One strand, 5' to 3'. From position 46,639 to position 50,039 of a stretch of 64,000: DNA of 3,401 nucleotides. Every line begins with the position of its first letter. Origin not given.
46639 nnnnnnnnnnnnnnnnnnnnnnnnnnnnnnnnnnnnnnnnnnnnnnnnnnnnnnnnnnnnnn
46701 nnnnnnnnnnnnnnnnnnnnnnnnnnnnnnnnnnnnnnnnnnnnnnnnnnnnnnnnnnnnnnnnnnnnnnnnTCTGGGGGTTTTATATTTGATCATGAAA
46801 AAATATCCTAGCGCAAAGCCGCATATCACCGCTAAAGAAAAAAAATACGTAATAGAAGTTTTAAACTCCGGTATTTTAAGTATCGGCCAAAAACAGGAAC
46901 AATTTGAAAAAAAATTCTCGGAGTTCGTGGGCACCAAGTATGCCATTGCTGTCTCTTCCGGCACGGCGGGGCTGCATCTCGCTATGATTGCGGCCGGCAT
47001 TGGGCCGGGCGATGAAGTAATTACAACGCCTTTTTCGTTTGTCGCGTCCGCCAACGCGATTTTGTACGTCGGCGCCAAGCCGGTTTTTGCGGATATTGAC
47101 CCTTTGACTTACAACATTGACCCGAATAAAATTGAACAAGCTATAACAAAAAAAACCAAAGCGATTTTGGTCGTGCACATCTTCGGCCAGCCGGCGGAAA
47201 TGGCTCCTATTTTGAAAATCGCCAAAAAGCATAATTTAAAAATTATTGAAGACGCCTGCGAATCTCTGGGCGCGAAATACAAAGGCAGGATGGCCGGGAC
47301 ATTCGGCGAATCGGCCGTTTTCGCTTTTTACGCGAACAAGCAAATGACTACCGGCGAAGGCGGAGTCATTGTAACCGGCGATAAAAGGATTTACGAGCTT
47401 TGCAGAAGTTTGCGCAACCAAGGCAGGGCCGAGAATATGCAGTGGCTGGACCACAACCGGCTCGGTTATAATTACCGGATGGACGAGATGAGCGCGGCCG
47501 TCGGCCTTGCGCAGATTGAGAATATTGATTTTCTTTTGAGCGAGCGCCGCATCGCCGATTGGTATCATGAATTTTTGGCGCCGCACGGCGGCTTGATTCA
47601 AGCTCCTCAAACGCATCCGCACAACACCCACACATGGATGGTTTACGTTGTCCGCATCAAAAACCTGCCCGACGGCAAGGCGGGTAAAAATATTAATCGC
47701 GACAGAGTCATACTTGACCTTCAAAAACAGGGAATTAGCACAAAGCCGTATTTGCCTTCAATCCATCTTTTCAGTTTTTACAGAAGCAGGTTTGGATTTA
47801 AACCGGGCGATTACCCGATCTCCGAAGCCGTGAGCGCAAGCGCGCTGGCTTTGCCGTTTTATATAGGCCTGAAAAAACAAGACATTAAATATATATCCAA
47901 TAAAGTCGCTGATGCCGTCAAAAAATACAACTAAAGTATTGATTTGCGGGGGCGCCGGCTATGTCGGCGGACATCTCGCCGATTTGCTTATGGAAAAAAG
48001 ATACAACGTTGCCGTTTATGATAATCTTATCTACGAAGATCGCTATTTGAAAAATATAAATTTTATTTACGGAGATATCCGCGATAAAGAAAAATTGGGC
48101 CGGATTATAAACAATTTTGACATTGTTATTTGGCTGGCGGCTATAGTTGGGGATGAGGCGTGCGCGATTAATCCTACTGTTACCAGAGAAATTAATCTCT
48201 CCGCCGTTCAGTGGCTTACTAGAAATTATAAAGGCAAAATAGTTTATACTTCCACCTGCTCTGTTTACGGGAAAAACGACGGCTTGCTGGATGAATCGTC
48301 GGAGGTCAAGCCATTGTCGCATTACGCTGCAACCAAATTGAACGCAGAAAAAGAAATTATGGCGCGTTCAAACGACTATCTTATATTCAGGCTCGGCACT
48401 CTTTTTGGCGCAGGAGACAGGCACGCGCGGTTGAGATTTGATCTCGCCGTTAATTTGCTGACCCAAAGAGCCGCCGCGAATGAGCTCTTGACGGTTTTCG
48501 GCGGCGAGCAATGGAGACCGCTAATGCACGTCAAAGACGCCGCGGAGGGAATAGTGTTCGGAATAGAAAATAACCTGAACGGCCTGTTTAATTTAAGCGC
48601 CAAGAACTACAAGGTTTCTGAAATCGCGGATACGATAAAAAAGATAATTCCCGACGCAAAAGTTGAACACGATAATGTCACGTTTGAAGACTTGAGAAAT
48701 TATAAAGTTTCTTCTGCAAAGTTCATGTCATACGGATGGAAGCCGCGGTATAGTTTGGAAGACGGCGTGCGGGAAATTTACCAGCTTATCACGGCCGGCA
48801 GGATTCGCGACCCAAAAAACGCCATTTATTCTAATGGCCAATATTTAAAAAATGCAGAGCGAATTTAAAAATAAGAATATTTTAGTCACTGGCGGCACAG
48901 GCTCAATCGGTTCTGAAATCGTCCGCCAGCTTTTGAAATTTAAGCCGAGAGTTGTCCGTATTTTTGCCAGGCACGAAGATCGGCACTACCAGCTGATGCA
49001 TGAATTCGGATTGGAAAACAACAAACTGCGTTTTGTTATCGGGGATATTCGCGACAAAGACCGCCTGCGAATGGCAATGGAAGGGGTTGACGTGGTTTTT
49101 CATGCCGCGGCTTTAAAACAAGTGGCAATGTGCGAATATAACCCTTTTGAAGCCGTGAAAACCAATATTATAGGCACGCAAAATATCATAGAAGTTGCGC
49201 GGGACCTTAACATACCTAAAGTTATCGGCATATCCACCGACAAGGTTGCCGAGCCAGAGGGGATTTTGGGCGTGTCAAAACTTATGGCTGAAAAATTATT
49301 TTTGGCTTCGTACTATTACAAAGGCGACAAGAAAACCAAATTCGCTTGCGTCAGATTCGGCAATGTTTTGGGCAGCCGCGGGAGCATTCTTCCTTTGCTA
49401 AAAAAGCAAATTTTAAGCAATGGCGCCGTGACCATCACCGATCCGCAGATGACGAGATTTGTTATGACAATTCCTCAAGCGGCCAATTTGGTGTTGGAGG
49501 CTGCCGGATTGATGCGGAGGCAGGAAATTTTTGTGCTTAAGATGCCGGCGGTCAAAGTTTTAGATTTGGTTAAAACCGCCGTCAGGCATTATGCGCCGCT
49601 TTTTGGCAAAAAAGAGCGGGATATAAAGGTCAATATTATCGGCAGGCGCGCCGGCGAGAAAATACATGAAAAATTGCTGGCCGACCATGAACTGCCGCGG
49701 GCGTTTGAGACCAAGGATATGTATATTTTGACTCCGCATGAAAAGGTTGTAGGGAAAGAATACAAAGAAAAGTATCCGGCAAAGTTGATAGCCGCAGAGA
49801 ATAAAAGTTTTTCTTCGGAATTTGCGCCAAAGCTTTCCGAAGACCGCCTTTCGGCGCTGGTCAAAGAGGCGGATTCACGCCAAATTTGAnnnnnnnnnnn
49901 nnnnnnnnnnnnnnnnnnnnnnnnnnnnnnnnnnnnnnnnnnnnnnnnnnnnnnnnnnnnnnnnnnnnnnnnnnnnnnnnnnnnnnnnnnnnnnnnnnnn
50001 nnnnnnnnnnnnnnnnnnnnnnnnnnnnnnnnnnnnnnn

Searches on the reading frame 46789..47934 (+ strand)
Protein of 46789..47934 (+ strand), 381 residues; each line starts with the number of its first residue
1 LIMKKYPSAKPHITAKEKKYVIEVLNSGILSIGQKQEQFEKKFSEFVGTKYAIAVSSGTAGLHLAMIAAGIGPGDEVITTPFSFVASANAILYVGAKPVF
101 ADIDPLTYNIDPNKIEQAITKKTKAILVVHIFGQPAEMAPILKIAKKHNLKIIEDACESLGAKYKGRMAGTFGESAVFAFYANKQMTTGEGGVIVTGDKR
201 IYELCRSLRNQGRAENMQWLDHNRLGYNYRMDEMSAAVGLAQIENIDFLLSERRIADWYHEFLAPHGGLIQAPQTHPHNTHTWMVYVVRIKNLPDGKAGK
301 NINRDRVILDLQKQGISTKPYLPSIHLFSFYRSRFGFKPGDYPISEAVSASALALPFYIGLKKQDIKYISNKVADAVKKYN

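Call 5: search_protein_families(library=ncbifam, proteins=[window:46789-47934:+], max_evalue=0.00001)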
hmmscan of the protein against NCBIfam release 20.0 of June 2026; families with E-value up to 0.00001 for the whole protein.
window:46789-47934:+ (381 aa): 19 families
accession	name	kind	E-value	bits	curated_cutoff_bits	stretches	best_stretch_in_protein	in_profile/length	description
TIGR03588.1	PseC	equivalog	2.1e-91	306.7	423.5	1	8-375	4-378/380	UDP-4-amino-4,6-dideoxy-N-acetyl-beta-L-altrosamine transaminase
TIGR04181.1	NHT_00031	hypoth_equivalog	2.6e-87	293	420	1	10-356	5-357/359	LegC family aminotransferase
NF008658.2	PRK11658.1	equivalog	1e-73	248.2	631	1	7-376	6-376/379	UDP-4-amino-4-deoxy-L-arabinose aminotransferase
NF008687.0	PRK11706.1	equivalog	1.5e-65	221.4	375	1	9-376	5-373/375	dTDP-4-amino-4,6-dideoxygalactose transaminase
NF011936.0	PRK15407.1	equivalog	6.1e-63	213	423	2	12-213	43-252/440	lipopolysaccharide biosynthesis protein RfbH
TIGR04427.1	PLP_DesI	equivalog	9.4e-63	212.6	650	1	33-375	51-381/390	dTDP-4-dehydro-6-deoxyglucose aminotransferase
TIGR02379.1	ECA_wecE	subfamily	1e-58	199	434.85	1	7-376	3-374/376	dTDP-4-amino-4,6-dideoxy-D-glucose transaminase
NF005816.0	PRK07682.1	equivalog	6.8e-11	41.4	620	1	13-155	52-202/390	aminotransferase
NF004621.0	PRK05957.1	equivalog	4.2e-09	35.6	498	1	48-129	87-167/389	pyridoxal phosphate-dependent aminotransferase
NF006488.0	PRK08912.1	equivalog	2.1e-08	33.5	498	1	51-159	88-190/387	aminotransferase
NF006569.0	PRK09082.1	subfamily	3.6e-08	32.9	420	1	38-129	79-170/386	methionine aminotransferase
NF004975.0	PRK06348.1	equivalog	6.6e-08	31.9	549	1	39-156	79-202/384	pyridoxal phosphate-dependent aminotransferase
NF004770.0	PRK06108.1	subfamily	6.6e-08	31.8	422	1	40-156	87-210/396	pyridoxal phosphate-dependent aminotransferase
NF041364.1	GntC_guanitoxin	equivalog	1.1e-07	31.1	415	1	52-155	62-173/356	guanitoxin biosynthesis PLP-dependent (S)-gamma-hydroxy-L-arginine cyclodehydratase GntC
NF006096.0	PRK08248.1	equivalog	4.1e-07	29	726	1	36-167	66-195/431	homocysteine synthase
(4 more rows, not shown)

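Call 27: search_solved_structures(query=window:46789-47934:+, max_evalue=1e-20)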
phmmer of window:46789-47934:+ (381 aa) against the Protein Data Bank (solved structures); distinct sequences matched with E-value up to 1e-20: 55.
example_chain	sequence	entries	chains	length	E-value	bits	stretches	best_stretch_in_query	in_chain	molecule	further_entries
3bn1_A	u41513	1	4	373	2e-86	293.6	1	8-369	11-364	Perosamine synthetase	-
3dr7_A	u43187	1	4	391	2.3e-86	293.4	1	8-369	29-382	Putative perosamine synthetase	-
3dr4_A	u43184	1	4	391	1.6e-85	290.6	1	8-369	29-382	Putative perosamine synthetase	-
4lc3_A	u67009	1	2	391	5e-69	236.3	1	7-376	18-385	Putative UDP-4-amino-4-deoxy-l-arabinose--oxoglutarate aminotransferase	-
7b0d_A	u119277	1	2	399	2.2e-68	234.2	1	20-375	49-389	Glutamine--scyllo-inositol transaminase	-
3frk_A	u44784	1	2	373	3.8e-67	230.1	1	23-373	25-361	QdtB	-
7b0m_AAA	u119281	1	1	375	1.1e-66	228.6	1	10-359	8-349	Sugar aminotransferase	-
1mdo_A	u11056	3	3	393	1.3e-61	211.9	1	6-366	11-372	ArnB aminotransferase | UDP-4-amino-4-deoxy-L-arabinose--oxoglutarate aminotransferase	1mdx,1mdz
4oca_A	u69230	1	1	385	8.6e-61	209.2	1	6-366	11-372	UDP-4-amino-4-deoxy-L-arabinose--oxoglutarate aminotransferase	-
1o61_A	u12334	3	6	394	2e-56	194.9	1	9-378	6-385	aminotransferase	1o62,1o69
9bgp_A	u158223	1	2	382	2.3e-56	194.7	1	11-374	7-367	aminotransferase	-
8sng_A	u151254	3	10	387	2.4e-56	194.6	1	7-367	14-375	UDP-4-amino-4-deoxy-L-arabinose--oxoglutarate aminotransferase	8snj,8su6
8e77_A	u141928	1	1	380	2.7e-56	194.4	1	19-371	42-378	DegT/DnrJ/EryC1/StrS aminotransferase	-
8e75_A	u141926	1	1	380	2.7e-56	194.4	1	19-371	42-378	DegT/DnrJ/EryC1/StrS aminotransferase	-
8vr5_A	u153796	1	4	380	4.7e-56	193.6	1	11-370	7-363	DegT/DnrJ/EryC1/StrS aminotransferase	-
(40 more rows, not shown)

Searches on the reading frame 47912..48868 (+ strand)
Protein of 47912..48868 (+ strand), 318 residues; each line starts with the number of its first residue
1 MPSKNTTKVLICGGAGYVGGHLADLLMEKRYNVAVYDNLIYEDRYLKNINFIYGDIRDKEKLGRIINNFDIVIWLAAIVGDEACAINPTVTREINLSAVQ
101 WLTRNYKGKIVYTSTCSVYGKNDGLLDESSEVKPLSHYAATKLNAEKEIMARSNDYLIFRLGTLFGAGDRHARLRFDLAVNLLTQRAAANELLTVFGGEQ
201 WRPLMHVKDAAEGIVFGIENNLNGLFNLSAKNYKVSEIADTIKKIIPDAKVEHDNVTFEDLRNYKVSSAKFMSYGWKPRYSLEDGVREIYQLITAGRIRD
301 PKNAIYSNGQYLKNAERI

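Call 5: search_protein_families(library=ncbifam, proteins=[window:47912-48868:+], max_evalue=0.00001)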
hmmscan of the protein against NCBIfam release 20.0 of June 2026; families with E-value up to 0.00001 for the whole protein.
window:47912-48868:+ (318 aa): 18 families
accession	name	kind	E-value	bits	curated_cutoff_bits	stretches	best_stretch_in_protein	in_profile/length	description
TIGR01179.1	galE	equivalog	4.6e-21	75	262.3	1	8-286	1-318/332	UDP-glucose 4-epimerase GalE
TIGR01181.1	dTDP_gluc_dehyt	equivalog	6.5e-19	68.2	365.1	1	8-289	1-307/321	dTDP-glucose 4,6-dehydratase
TIGR01214.1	rmlD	equivalog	5.7e-16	58.4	224.05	1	8-281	1-256/285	dTDP-4-dehydrorhamnose reductase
TIGR02197.1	heptose_epim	equivalog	1.8e-15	57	274.6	1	9-256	1-271/316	ADP-glyceromanno-heptose 6-epimerase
TIGR04180.1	EDH_00030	hypoth_equivalog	7.6e-14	51.5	475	1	9-245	1-252/297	NAD-dependent 4,6-dehydratase LegB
NF042422.1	oxyalk_red_OleD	equivalog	2.8e-12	46.7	580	1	8-217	2-214/329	2-alkyl-3-oxoalkanoate reductase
NF043036.1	ErythonDh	equivalog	2.8e-11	43.2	325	1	8-146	2-157/321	D-erythronate dehydrogenase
NF042423.1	oxyalk_red_Shew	equivalog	5.2e-11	42.2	580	1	4-171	6-181/331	2-alkyl-3-oxoalkanoate reductase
NF008872.0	PRK11908.1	equivalog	3e-10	39.7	294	1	7-276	2-299/349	bifunctional UDP-4-keto-pentose/UDP-xylose synthase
NF005998.1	PRK08125.1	equivalog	5.7e-10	38.2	777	1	4-129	313-447/649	bifunctional UDP-4-amino-4-deoxy-L-arabinose formyltransferase/UDP-glucuronic acid oxidase ArnA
TIGR03466.1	HpnA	hypoth_equivalog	1.3e-09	37.4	367.65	1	8-242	2-242/327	hopanoid-associated sugar epimerase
NF047922.1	GDPFucSynFcl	equivalog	8.7e-09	35.2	500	1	155-293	155-301/308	GDP-L-fucose synthase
TIGR03589.1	PseB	equivalog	8.8e-09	34.7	407.75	1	5-151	3-148/324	UDP-N-acetylglucosamine 4,6-dehydratase (inverting)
NF041015.1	UDPsulfquin_syn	equivalog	2e-08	33.6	575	0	178-294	237-364/384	UDP-sulfoquinovose synthase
NF008360.0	PRK11150.1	equivalog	1.3e-07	31.1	452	1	9-253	2-261/310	ADP-glyceromanno-heptose 6-epimerase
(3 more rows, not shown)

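Call 28: search_solved_structures(query=window:47912-48868:+, max_evalue=1e-8)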
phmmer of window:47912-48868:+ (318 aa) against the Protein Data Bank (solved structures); distinct sequences matched with E-value up to 1e-8: 38.
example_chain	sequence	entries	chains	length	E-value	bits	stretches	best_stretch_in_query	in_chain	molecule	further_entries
6vo6_A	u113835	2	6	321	7.1e-50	173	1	7-293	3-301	Putative sugar-nucleotide epimerase/dehydratease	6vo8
8rdg_A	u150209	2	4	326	4e-22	81.9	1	8-289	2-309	SDR family NAD(P)-dependent oxidoreductase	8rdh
8rdi_A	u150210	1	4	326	1.2e-21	80.3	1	8-289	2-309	SDR family NAD(P)-dependent oxidoreductase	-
6wjb_A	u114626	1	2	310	2.4e-19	72.8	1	7-224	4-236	NAD-dependent epimerase/dehydratase family protein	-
6bwl_A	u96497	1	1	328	9.7e-19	70.8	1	8-299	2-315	Pal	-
6wj9_A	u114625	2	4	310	1.2e-18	70.5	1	7-224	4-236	NAD-dependent epimerase/dehydratase family protein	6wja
4zrm_A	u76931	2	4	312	3.1e-17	65.8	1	8-287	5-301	UDP-glucose 4-epimerase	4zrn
6dnt_A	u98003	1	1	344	2.5e-16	62.9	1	8-261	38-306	NAD-dependent epimerase/dehydratase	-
3ehe_A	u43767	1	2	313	4.9e-16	61.9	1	9-288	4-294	UDP-glucose 4-epimerase (GalE-1)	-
6zl6_A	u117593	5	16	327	5e-16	61.9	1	8-293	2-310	Epimerase domain-containing protein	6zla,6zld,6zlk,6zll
6zlj_A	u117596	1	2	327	1.8e-15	60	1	8-293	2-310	Epimerase domain-containing protein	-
2c20_A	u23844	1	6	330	2.5e-15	59.6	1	8-281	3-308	UDP-GLUCOSE 4-EPIMERASE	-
2p5u_A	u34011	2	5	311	5.6e-15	58.4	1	8-287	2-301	UDP-glucose 4-epimerase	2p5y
4lk3_A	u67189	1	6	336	4.4e-14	55.5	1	4-289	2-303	UDP-glucuronic acid decarboxylase 1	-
4gll_A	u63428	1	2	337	5.4e-14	55.2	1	4-289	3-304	UDP-glucuronic acid decarboxylase 1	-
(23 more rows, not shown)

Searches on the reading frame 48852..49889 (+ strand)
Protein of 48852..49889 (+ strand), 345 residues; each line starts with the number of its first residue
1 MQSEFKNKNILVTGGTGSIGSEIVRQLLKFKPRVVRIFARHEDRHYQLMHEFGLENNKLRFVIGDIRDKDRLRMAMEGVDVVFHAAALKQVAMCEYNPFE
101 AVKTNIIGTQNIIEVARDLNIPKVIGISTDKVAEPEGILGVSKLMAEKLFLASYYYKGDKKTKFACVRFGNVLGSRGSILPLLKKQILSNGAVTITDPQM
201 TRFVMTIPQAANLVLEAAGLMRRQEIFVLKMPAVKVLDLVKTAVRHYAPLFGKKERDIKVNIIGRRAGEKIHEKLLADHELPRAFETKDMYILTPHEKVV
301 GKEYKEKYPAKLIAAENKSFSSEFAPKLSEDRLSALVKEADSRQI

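Call 5: search_protein_families(library=ncbifam, proteins=[window:48852-49889:+], max_evalue=0.00001)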
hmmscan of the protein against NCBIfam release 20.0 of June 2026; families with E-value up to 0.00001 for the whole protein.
window:48852-49889:+ (345 aa): 27 families (the best 25 are shown)
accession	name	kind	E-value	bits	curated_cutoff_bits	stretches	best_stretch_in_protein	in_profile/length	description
TIGR03589.1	PseB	equivalog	3.2e-94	315.5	407.75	1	5-326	2-312/324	UDP-N-acetylglucosamine 4,6-dehydratase (inverting)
TIGR04130.1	FnlA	equivalog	3.6e-70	236.5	730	1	5-298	2-287/337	UDP-N-acetylglucosamine 4,6-dehydratase/5-epimerase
TIGR04180.1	EDH_00030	hypoth_equivalog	4.1e-21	75.3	475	1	10-132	1-124/297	NAD-dependent 4,6-dehydratase LegB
TIGR02622.1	CDP_4_6_dhtase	equivalog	5.2e-18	65.3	278.45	1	5-134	2-134/352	CDP-glucose 4,6-dehydratase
TIGR03466.1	HpnA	hypoth_equivalog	6.7e-17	61.4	367.65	1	9-130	2-114/327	hopanoid-associated sugar epimerase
TIGR01181.1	dTDP_gluc_dehyt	equivalog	2.6e-15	56.3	365.1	1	9-132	1-128/321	dTDP-glucose 4,6-dehydratase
TIGR01179.1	galE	equivalog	3.2e-15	55.8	262.3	1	9-175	1-179/332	UDP-glucose 4-epimerase GalE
NF042422.1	oxyalk_red_OleD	equivalog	5.3e-15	55.6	580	1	9-133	2-114/329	2-alkyl-3-oxoalkanoate reductase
NF042423.1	oxyalk_red_Shew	equivalog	1.9e-14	53.5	580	1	6-132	7-121/331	2-alkyl-3-oxoalkanoate reductase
NF052578.1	StrlDmthSdmBMthl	equivalog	2.8e-13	50.3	600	1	10-129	3-113/328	sterol demethylase protein SdmB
NF041293.1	G6PDh_Azf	equivalog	4.6e-12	45.9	400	1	7-130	2-116/252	NAD-dependent glucose-6-phosphate dehydrogenase Azf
NF007956.0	PRK10675.1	subfamily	1.7e-11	43.8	394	1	9-130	2-125/338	UDP-glucose 4-epimerase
TIGR01214.1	rmlD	equivalog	3.1e-10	39.6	224.05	1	10-132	2-103/285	dTDP-4-dehydrorhamnose reductase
NF005539.0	PRK07201.1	equivalog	1.1e-09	37.6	549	1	10-120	3-116/657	SDR family oxidoreductase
TIGR02197.1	heptose_epim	equivalog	4.6e-09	35.9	274.6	1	10-176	1-174/316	ADP-glyceromanno-heptose 6-epimerase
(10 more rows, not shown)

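Call 25: search_solved_structures(query=window:48852-49889:+, max_evalue=1e-10)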
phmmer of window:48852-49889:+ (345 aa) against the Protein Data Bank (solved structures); distinct sequences matched with E-value up to 1e-10: 16.
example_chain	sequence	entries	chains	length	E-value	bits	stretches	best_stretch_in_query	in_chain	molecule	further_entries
6bwc_A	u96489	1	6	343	6.2e-84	285.5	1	5-311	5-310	Polysaccharide biosynthesis protein CapD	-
2gn4_A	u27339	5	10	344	1.3e-64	222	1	3-296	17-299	UDP-GlcNAc C6 dehydratase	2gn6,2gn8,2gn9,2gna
4j2o_A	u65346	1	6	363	4.2e-63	217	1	3-328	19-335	UDP-N-acetylglucosamine 4,6-dehydratase/5-epimerase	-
3vvb_A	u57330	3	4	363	9.6e-62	212.5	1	5-291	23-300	CapE | Capsular polysaccharide synthesis enzyme Cap8E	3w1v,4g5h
3vvc_A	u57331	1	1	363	3.5e-61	210.7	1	5-291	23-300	Capsular polysaccharide synthesis enzyme Cap8E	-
5bju_A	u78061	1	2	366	1.5e-49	172.5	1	5-282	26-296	WlaL protein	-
5bjy_A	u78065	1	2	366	3.8e-49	171.2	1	5-282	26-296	WlaL protein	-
5bjw_A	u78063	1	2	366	5.4e-49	170.7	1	5-282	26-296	WlaL protein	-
5bjx_A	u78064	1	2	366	7.7e-49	170.1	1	5-282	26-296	WlaL protein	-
5bjv_A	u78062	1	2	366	5.1e-48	167.5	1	5-282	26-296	WlaL protein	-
4tqg_A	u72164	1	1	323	7.1e-40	140.7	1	4-309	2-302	Putative dTDP-d-glucose 4 6-dehydratase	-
3pvz_A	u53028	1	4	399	3.4e-15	59.6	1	2-247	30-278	UDP-N-acetylglucosamine 4,6-dehydratase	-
8rdi_A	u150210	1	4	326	3.2e-12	49.8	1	9-177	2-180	SDR family NAD(P)-dependent oxidoreductase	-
8rdg_A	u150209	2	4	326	4.5e-12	49.4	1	9-177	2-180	SDR family NAD(P)-dependent oxidoreductase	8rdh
1r66_A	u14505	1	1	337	1.6e-11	47.6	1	10-132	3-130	TDP-glucose-4,6-dehydratase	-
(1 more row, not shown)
